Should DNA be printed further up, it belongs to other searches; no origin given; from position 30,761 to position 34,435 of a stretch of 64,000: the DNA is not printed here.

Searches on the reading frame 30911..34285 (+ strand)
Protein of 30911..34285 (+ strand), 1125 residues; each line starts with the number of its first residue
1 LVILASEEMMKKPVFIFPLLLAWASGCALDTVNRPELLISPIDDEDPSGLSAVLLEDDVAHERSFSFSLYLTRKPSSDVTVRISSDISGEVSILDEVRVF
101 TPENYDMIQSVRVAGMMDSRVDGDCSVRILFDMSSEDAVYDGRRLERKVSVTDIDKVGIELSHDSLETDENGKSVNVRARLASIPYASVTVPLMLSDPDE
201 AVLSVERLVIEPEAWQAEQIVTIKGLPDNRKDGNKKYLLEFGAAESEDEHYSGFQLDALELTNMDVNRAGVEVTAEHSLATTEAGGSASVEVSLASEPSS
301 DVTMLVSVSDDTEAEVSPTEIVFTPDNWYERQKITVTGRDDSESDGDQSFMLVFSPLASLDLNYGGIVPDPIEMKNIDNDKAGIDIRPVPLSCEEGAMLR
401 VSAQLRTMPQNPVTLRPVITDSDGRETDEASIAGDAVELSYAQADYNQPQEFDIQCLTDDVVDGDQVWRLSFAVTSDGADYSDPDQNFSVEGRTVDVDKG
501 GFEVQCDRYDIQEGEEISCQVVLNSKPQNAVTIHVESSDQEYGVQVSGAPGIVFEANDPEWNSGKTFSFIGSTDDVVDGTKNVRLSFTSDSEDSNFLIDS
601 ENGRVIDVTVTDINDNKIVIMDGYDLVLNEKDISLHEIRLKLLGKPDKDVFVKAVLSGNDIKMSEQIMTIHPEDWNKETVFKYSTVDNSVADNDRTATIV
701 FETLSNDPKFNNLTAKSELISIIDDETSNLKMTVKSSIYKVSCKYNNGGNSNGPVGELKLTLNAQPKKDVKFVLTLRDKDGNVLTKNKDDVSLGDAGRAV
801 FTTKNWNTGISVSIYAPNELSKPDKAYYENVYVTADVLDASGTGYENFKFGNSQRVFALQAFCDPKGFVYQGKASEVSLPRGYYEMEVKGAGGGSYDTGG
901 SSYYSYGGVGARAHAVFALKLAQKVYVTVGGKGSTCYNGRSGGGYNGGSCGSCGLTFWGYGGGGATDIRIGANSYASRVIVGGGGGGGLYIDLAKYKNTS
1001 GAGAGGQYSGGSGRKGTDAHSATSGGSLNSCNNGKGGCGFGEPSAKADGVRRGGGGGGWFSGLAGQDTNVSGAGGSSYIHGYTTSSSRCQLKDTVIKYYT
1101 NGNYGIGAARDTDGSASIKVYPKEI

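Call 70: search_protein_families(library=pfam, proteins=[window:30911-34285:+], max_evalue=0.001)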
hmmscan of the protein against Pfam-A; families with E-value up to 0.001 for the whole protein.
window:30911-34285:+ (1125 aa): 1 family
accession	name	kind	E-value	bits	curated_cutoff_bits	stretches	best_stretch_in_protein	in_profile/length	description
PF12810.13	ALK_LTK_GRD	-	6.1e-28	98.9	24.5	1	876-1120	2-242/243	ALK/LTK, Glycine-rich domain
